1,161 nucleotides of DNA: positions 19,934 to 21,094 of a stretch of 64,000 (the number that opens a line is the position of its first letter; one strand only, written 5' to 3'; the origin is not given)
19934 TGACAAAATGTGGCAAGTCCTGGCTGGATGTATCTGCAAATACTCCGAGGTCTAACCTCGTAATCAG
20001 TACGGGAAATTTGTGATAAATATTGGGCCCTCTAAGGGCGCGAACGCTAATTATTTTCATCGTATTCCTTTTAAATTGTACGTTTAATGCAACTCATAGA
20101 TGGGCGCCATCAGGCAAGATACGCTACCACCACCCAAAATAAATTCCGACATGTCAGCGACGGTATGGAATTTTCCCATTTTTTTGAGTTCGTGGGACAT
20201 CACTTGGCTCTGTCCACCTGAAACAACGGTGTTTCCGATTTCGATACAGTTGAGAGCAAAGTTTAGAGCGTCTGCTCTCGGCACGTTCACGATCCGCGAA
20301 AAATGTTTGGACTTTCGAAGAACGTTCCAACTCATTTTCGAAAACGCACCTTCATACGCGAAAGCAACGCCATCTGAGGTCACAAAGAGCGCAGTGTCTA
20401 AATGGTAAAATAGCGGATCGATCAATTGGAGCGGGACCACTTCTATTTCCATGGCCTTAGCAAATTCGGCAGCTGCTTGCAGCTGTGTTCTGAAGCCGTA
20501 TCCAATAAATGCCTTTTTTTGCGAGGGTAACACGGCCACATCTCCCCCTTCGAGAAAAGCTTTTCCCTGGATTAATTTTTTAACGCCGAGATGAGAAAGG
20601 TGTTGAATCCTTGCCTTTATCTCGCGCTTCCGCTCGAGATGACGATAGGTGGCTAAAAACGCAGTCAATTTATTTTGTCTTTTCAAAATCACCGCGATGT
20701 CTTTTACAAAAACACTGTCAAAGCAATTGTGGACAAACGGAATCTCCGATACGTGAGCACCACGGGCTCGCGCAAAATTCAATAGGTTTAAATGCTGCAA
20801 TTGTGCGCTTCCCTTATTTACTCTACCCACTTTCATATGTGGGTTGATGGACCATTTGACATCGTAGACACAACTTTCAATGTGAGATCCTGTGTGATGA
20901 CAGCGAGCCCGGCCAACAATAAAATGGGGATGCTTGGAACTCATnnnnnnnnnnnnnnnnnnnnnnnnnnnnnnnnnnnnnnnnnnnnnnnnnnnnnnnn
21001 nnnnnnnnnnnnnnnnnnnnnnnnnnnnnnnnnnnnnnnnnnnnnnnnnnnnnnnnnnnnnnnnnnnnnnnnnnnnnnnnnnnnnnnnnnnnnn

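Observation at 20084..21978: Haem-oxygenase-like di-iron enzyme and DDAH/amidinotransferase-fold enzyme lead a cyanophycin operon: candidate arginine-tailoring module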

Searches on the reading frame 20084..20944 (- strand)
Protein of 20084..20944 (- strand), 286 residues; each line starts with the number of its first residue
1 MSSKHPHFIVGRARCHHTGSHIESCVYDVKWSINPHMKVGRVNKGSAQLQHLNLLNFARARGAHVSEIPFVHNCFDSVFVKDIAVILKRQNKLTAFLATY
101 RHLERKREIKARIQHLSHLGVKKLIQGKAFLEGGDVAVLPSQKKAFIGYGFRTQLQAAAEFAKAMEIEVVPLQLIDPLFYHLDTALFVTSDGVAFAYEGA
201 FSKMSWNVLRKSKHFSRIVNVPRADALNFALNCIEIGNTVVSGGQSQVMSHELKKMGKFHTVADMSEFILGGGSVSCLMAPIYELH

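Call 3: search_protein_families(library=pfam, proteins=[window:20084-20944:-], max_evalue=0.01)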
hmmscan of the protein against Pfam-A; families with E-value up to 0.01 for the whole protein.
window:20084-20944:- (286 aa): 2 families
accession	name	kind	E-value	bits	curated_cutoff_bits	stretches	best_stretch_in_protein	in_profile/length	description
PF19420.4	DDAH_eukar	-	3.6e-17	63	23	1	43-282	24-290/291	N,N dimethylarginine dimethylhydrolase, eukaryotic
PF02274.22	ADI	-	0.00051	19.6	22.8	0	118-166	173-220/377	Arginine deiminase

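Call 4: search_protein_families(library=ncbifam, proteins=[window:20084-20944:-], max_evalue=0.01)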
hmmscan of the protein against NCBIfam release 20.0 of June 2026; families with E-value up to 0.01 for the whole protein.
window:20084-20944:- (286 aa): 7 families
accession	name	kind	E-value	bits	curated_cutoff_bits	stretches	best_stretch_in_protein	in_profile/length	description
NF045659.1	DiMArgaseDdahMtb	equivalog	1.6e-40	139.1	300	1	26-277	33-278/283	dimethylargininase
NF052232.1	Arg_dihydro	equivalog_domain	3e-34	118.5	450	1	26-278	12-263/266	arginine dihydrolase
NF052231.1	bifunc_ArgZ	exception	1.8e-31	109.1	1025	1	26-280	14-267/696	bifunctional arginine dihydrolase/ornithine cyclodeaminase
NF045660.1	DiMthArgaseDdahStm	equivalog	1.4e-15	57.8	340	1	36-278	18-245/249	dimethylargininase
NF045658.1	DiMArgaseDdah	equivalog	9.7e-09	35.4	450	1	39-278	23-250/254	dimethylargininase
NF046062.1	citrull_CtlX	equivalog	3.9e-06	26.2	334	1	95-283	90-299/299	citrulline utilization hydrolase CtlX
NF002381.0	PRK01388.1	subfamily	0.0023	16.9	414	1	124-216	207-304/405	arginine deiminase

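Call 7: search_solved_structures(query=window:20084-20944:-, max_evalue=0.01, show_alignments=2)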
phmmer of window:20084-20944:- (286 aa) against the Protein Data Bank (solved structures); distinct sequences matched with E-value up to 0.01: 14.
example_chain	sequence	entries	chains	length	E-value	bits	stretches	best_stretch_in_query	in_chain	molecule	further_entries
6jv0_A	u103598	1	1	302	3.3e-21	79.5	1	27-282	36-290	Sll1336 protein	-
6juz_A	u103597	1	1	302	4.5e-21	79.1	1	27-282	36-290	Sll1336 protein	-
6lrf_A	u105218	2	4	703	1e-20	77.9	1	27-282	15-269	Alr4995 protein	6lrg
6juy_A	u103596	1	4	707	2e-20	76.9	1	27-282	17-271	Sll1336 protein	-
6jv1_A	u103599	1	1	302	6.3e-20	75.3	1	27-280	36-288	Sll1336 protein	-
6lrh_A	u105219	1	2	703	1.5e-19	74.1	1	27-280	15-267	Alr4995 protein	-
7ut0_A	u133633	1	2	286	0.00017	24.7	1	44-162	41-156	N(G),N(G)-dimethylarginine dimethylaminohydrolase 1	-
2jai_A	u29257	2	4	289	0.00017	24.7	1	44-163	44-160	NG, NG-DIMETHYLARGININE DIMETHYLAMINOHYDROLASE 1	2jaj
7usz_A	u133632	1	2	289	0.00017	24.7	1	44-163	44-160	N(G),N(G)-dimethylarginine dimethylaminohydrolase 1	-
6szp_A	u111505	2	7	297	0.00018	24.7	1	43-163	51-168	N(G),N(G)-dimethylarginine dimethylaminohydrolase 1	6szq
3i2e_A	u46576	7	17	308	0.0002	24.4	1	43-165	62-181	N(G),N(G)-dimethylarginine dimethylaminohydrolase 1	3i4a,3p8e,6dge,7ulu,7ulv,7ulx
3p8p_A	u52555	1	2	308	0.00021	24.4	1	43-165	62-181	N(G),N(G)-dimethylarginine dimethylaminohydrolase 1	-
2ci1_A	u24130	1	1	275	0.00022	24.3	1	45-182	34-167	NG, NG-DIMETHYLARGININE DIMETHYLAMINOHYDROLASE 1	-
2c6z_A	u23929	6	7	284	0.00023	24.2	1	45-182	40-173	NG, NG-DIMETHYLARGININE DIMETHYLAMINOHYDROLASE 1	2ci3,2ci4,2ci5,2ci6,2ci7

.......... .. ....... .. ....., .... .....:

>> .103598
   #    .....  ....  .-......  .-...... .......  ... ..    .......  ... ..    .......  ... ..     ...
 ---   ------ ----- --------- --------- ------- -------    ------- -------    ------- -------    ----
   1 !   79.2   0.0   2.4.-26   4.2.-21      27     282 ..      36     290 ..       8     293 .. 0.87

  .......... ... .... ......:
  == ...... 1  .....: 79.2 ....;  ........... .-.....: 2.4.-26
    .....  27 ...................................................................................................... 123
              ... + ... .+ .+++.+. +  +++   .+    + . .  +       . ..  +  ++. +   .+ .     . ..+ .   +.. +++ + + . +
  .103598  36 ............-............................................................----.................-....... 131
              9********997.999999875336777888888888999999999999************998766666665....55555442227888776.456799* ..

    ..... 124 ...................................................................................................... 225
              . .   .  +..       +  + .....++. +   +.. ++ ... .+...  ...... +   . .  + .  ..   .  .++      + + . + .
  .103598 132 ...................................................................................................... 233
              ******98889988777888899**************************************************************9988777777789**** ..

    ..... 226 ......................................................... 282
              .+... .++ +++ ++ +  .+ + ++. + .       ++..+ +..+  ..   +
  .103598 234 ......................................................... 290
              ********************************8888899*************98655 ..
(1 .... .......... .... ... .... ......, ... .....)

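Call 17: find_homologous_proteins(query=window:20084-20944:-)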
Query window:20084-20944:- (286 aa): 103 proteins with E <= 0.001 among 734 candidates.
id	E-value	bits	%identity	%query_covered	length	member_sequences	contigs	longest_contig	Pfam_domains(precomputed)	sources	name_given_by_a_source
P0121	5.5e-189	645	100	100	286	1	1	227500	PF19420.6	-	-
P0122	1.5e-66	243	42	97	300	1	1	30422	PF19420.6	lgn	-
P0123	3.3e-63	232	42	100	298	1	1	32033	PF19420.6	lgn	-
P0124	6.5e-61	225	42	97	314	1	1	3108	PF19420.6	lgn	-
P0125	7.9e-59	218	42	94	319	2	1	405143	PF19420.6,PF02274.23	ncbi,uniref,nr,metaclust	ncbi:hypothetical protein AZI86_11515 [Bdellovibrio bacteriovorus]|uniref:Amidinotransferase n=1 Tax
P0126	3.1e-57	213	38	99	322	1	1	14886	PF19420.6,PF02274.23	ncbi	ncbi:MAG: arginine deiminase family protein [Bdellovibrionota bacterium]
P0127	3.5e-57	212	42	91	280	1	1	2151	PF19420.6,PF02274.23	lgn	-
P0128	9.3e-57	211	40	92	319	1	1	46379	PF19420.6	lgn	-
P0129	4.8e-56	209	42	97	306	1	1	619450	PF19420.6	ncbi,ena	-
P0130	4.9e-55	205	40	97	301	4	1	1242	PF19420.6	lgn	-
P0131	6.5e-55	205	39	97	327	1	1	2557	PF19420.6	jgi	jgi:N-dimethylarginine dimethylaminohydrolase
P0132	2.9e-54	203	39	97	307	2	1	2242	PF19420.6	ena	-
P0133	3.1e-54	203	39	97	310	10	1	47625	-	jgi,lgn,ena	-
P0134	3.7e-54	202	38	92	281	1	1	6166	PF19420.6,PF02274.23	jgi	jgi:N-dimethylarginine dimethylaminohydrolase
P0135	4.3e-54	202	39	99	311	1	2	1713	PF19420.6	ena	-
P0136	5.6e-54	202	39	97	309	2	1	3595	PF19420.6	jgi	jgi:N-dimethylarginine dimethylaminohydrolase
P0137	2.9e-53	200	38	98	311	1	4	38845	PF19420.6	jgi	jgi:N-dimethylarginine dimethylaminohydrolase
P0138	8.7e-53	198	40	89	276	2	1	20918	PF19420.6,PF02274.23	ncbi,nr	ncbi:MAG TPA: arginine deiminase-related protein [Pseudobdellovibrionaceae bacterium]|nr:arginine de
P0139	1.2e-52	198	39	97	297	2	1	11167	PF19420.6,PF02274.23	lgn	-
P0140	1.2e-52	197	38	97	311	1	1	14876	PF19420.6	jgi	jgi:N-dimethylarginine dimethylaminohydrolase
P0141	1.6e-52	197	39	97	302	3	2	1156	PF19420.6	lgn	-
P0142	2.0e-52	197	40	98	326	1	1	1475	PF19420.6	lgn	-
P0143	2.7e-52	196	38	98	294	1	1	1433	PF19420.6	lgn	-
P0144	3.7e-52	196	39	97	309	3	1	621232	PF19420.6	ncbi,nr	ncbi:amidinotransferase [Aggregicoccus sp. 17bor-14]|nr:amidinotransferase [Simulacricoccus sp. 17bo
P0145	1.6e-51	194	39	99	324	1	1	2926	PF19420.6,PF02274.23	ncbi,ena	-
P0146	1.6e-51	194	37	91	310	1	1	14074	PF19420.6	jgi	jgi:N-dimethylarginine dimethylaminohydrolase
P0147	1.7e-51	194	39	97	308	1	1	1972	PF19420.6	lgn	-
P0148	1.7e-51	194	40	97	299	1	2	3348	PF19420.6,PF02274.23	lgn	-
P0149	2.2e-51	193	37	93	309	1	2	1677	PF19420.6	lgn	-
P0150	3.0e-51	193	39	91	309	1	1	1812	PF19420.6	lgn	-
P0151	3.6e-51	193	37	97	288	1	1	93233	PF19420.6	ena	-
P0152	1.8e-50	190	41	89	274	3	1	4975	PF19420.6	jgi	-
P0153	2.4e-50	190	39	95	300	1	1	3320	PF19420.6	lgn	-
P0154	4.5e-50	189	39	97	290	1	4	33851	PF19420.6,PF02274.23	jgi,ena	-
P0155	9.3e-50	188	39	95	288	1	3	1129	PF19420.6,PF02274.23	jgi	jgi:N-dimethylarginine dimethylaminohydrolase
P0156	1.1e-49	188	39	97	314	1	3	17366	PF19420.6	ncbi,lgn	-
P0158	6.7e-49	185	38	91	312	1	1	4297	PF19420.6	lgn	-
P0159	6.9e-49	185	40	98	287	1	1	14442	PF19420.6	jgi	jgi:N-dimethylarginine dimethylaminohydrolase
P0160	7.0e-49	185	37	91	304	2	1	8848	PF19420.6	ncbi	ncbi:MAG TPA: arginine deiminase-related protein [Kofleriaceae bacterium]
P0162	1.1e-48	185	37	98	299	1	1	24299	PF19420.6,PF02274.23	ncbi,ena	-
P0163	1.7e-48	184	38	98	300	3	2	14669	PF19420.6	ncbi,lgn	-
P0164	2.0e-48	184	36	97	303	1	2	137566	PF19420.6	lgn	-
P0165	1.7e-47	181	36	99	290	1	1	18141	PF19420.6,PF02274.23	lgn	-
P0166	2.1e-47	180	36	98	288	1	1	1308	PF19420.6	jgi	jgi:N-dimethylarginine dimethylaminohydrolase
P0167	2.2e-47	180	39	97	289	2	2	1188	PF19420.6,PF02274.23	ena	-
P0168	5.5e-47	179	37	91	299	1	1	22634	PF19420.6,PF02274.23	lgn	-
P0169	1.6e-46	177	41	90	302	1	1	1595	PF19420.6,PF02274.23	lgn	-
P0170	2.1e-46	177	38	97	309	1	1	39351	PF19420.6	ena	-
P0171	4.7e-46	176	37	95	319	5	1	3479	PF19420.6,PF02274.23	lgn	-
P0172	1.6e-45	174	36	94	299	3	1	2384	PF19420.6,PF02274.23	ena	-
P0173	4.6e-45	173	39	92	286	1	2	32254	PF19420.6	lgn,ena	-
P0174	5.4e-45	172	34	98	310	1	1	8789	PF19420.6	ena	-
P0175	1.3e-44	171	37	96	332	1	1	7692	PF19420.6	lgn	-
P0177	2.0e-43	167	37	94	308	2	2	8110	PF19420.6,PF02274.23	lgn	-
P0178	2.6e-43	167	40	87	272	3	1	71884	PF19420.6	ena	-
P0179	1.9e-42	164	38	95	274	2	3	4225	PF19420.6,PF02274.23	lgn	-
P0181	4.3e-42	163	39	91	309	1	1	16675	PF19420.6,PF02274.23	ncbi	-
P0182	4.8e-40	156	36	94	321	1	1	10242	PF19420.6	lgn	-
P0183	6.4e-40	156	36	96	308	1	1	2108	PF19420.6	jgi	jgi:N-dimethylarginine dimethylaminohydrolase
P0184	4.7e-38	150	38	86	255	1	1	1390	PF19420.6,PF02274.23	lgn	-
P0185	1.3e-34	138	36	95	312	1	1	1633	PF19420.6,PF02274.23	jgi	jgi:N-dimethylarginine dimethylaminohydrolase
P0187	7.8e-34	136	37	85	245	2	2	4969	PF19420.6,PF02274.23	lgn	-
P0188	3.7e-33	134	35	87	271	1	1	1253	PF19420.6,PF02274.23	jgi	jgi:N-dimethylarginine dimethylaminohydrolase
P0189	1.2e-27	115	37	87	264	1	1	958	PF19420.6,PF02274.23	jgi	-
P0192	5.1e-20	90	32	88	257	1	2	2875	PF19420.6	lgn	-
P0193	9.2e-20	90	34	90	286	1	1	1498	PF19420.6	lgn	-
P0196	1.5e-18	86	32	89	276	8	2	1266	PF19420.6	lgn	-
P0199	4.6e-17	81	29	90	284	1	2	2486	PF19420.6,PF02274.23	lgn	-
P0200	7.4e-16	77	32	90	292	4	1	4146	PF19420.6,PF02274.23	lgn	-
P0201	8.4e-16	77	32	89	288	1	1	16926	PF19420.6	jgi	jgi:N-dimethylarginine dimethylaminohydrolase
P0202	7.7e-15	73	35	88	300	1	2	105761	PF19420.6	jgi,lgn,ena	-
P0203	9.5e-15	73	29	94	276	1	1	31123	PF19420.6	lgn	-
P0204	3.0e-14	72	31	89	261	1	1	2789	PF19420.6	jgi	jgi:N-dimethylarginine dimethylaminohydrolase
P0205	4.0e-14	71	30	90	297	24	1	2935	PF19420.6,PF02274.23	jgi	jgi:N-dimethylarginine dimethylaminohydrolase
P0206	2.7e-13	68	31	89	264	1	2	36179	PF19420.6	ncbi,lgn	-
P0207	5.1e-13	68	30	88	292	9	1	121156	PF19420.6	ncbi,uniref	ncbi:dimethylargininase [Streptomyces sp. NPDC001083]|uniref:dimethylargininase n=1 Tax=Streptomyces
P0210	4.9e-12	64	30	88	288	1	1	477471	PF19420.6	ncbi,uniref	ncbi:dimethylargininase [Streptomyces sp. NPDC047061]|uniref:dimethylargininase n=1 Tax=Streptomyces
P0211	4.9e-12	64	30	91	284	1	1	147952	PF19420.6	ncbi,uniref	ncbi:dimethylargininase [Streptomyces hokutonensis]|uniref:dimethylargininase n=1 Tax=Streptomyces h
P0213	4.0e-11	61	30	88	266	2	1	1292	PF19420.6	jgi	jgi:N-dimethylarginine dimethylaminohydrolase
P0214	6.3e-11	61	28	89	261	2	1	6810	PF19420.6,PF02274.23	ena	-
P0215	7.3e-11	60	30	88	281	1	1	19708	PF19420.6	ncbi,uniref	ncbi:dimethylargininase [Streptomyces sp. NPDC029004]|uniref:dimethylargininase n=1 Tax=Streptomyces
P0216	7.6e-11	60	30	88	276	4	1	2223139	PF19420.6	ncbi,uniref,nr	ncbi:dimethylargininase [Streptomyces sp. NBC_01481]|uniref:dimethylargininase n=1 Tax=Streptomyces 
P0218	1.1e-10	60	30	88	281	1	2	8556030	PF19420.6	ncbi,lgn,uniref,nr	ncbi:amidinotransferase [Streptomyces sp. NBC_00879]|uniref:dimethylargininase n=1 Tax=Streptomyces 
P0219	1.9e-10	59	30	88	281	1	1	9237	PF19420.6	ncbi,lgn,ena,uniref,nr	ncbi:dimethylargininase [Streptomyces sp.]|uniref:dimethylargininase n=1 Tax=Streptomyces sp. TaxID=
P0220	2.6e-10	59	30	88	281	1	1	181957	PF19420.6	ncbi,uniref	ncbi:dimethylargininase [Streptomyces sp. NPDC002659]|uniref:dimethylargininase n=1 Tax=Streptomyces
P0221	2.8e-10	59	29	88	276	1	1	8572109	PF19420.6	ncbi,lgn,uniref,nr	ncbi:amidinotransferase [Streptomyces sp. NBC_00322]|uniref:dimethylargininase n=1 Tax=Streptomyces 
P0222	5.5e-10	58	30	88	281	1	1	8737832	PF19420.6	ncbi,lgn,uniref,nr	ncbi:amidinotransferase [Streptomyces sp. NBC_00885]|uniref:dimethylargininase n=1 Tax=Streptomyces 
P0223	6.9e-8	51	26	88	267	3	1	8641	PF19420.6,PF02274.23,PF26170.2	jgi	jgi:dimethylargininase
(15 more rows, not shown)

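Call 64: find_related_loci(query=window:20084-20944:-, collection=metagenome_contigs, flank=9000)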
Query window:20084-20944:- (286 aa) in metagenome_contigs; peptide patterns used: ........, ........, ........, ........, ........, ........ (x = any residue, [..] = any of these).
109 stretches matched a pattern; 1 encode a relative of the query (tblastn E <= 1e-3); 1 distinct loci.
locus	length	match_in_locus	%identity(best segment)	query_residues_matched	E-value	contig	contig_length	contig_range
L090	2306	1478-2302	40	8-280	4e-65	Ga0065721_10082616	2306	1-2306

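Call 77: predict_structure(alignment_id=A3)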
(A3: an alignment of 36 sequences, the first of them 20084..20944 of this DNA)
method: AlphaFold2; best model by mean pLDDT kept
length: 286 residues; sequences in the alignment: 36
mean_pLDDT: 94.4   pTM: 0.91
mean pLDDT of the five models: 94.4, 94.4, 94.3, 93.0, 92.9
residues with pLDDT >= 90: 256; 70-90: 21; 50-70: 7; < 50: 2
segments of 3 or more residues with pLDDT < 50: none
pLDDT, mean of each block of 10 residues (from residue 1): 80 82 83 89 96 98 97 93 96 97 90 97 98 96 96 97 98 95 97 97 98 97 97 97 97 98 96 94 94
secondary structure, 60 per line:
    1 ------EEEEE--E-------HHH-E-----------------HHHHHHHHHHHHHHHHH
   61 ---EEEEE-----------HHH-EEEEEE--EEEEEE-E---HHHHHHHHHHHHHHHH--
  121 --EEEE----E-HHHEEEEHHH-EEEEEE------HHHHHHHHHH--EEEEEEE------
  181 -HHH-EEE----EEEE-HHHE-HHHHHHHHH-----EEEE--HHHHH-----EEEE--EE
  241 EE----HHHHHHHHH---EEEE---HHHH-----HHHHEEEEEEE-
elements in order: E7-11 H44-60 E64-68 E84-89 E92-97 H103-118 E123-126 E136-139 E144-149 H156-165 E168-174 E186-188 E193-196 H203-211 E217-220 H223-227 E233-236 E239-242 H247-255 E259-262 H266-269 H275-278 E279-285

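Call 79: fold_search(model_id=the predicted structure, library=pdb)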
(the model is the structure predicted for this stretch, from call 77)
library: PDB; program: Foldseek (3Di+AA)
matches with E <= 10: 338; with E <= 0.001: 125
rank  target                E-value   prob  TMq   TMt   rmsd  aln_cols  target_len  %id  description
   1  6jv0                  1.3e-21  1.00  0.87  0.91   1.9       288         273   25  Crystal Structure of N-terminal domain of ArgZ, bound to Product, an arginine dihydrolase from the Ornithine-Ammonia Cyc (released 2020-01-15)
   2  6lrg_A                4.0e-21  1.00  0.87  0.38   2.0       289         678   25  Crystal Structure of the Ternary Complex of AgrE with Ornithine and NAD+ (released 2020-04-01)
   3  6juz                  5.5e-21  1.00  0.87  0.91   1.9       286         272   25  Crystal Structure of N-terminal domain of ArgZ(N71S) covalently bond to a reaction intermediate (released 2020-01-15)
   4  6lrf_B                1.1e-20  1.00  0.88  0.38   1.6       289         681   25  Crystal structure of unliganded AgrE (released 2020-04-01)
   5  6lrg_B                1.4e-20  1.00  0.86  0.37   1.8       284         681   25  Crystal Structure of the Ternary Complex of AgrE with Ornithine and NAD+ (released 2020-04-01)
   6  6jv1                  2.5e-20  1.00  0.88  0.93   1.9       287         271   24  Crystal Structure of N-terminal domain of ArgZ, C264S mutant, bound to Substrate, an arginine dihydrolase from the Ornit (released 2020-01-15)
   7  6lrf_A                3.4e-20  1.00  0.88  0.38   1.6       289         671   24  Crystal structure of unliganded AgrE (released 2020-04-01)
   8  6juy_C                8.5e-20  1.00  0.87  0.39   1.9       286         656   25  Crystal Structure of ArgZ, apo structure, an Arginine Dihydrolase from the Ornithine-Ammonia Cycle in Cyanobacteria (released 2020-01-15)
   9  6lrh_A                8.5e-20  1.00  0.87  0.38   1.9       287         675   25  Crystal Structure of the Binary Complex of AgrE C264A mutant with L-arginine (released 2020-04-01)
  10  6lrh_B                1.3e-19  1.00  0.87  0.38   1.9       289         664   24  Crystal Structure of the Binary Complex of AgrE C264A mutant with L-arginine (released 2020-04-01)
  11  6juy_A                1.0e-16  1.00  0.81  0.37   2.7       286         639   22  Crystal Structure of ArgZ, apo structure, an Arginine Dihydrolase from the Ornithine-Ammonia Cycle in Cyanobacteria (released 2020-01-15)
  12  6juy_D                1.4e-16  1.00  0.80  0.37   2.5       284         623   22  Crystal Structure of ArgZ, apo structure, an Arginine Dihydrolase from the Ornithine-Ammonia Cycle in Cyanobacteria (released 2020-01-15)
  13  6juy_B                2.2e-16  1.00  0.81  0.37   2.5       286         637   22  Crystal Structure of ArgZ, apo structure, an Arginine Dihydrolase from the Ornithine-Ammonia Cycle in Cyanobacteria (released 2020-01-15)
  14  3bpb_A                9.5e-16  1.00  0.75  0.84   3.6       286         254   17  Crystal structure of the dimethylarginine dimethylaminohydrolase H162G adduct with S-methyl-L-thiocitrulline (released 2008-06-17)
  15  6szq_C                1.4e-15  1.00  0.73  0.74   4.5       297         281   20  Crystal structure of human DDAH-1 (released 2019-12-25)
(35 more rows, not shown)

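Call 81: find_encoding_contigs(protein=P0125, flank=5000, max_places=1)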
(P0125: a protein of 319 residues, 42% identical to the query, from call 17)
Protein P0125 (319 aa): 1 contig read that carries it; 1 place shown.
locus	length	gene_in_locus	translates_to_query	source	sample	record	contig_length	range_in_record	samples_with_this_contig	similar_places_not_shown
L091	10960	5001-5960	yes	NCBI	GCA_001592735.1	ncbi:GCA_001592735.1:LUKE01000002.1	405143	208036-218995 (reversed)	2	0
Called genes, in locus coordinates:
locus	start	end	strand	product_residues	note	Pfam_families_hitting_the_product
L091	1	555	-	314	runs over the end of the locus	PF03935:SKN1_KRE6_Sbg1 (faint), PF00722:Glyco_hydro_16, PF26113:GH16_XgeA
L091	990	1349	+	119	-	-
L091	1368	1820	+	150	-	PF06445:GyrI-like, PF14526:Cass2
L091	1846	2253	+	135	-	-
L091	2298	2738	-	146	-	-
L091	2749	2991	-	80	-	PF14076:DUF4258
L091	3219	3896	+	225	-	PF00561:Abhydrolase_1 (faint), PF06821:Ser_hydrolase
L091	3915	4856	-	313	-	PF14518:Haem_oxygenas_2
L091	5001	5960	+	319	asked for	PF19420:DDAH_eukar, PF02274:ADI (faint)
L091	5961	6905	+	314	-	PF05175:MTS, PF06325:PrmA, PF13649:Methyltransf_25 (weak), PF13847:Methyltransf_31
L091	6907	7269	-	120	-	-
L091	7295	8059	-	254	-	PF00588:SpoU_methylase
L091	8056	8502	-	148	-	-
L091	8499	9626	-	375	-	PF00486:Trans_reg_C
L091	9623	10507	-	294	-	PF02527:GidB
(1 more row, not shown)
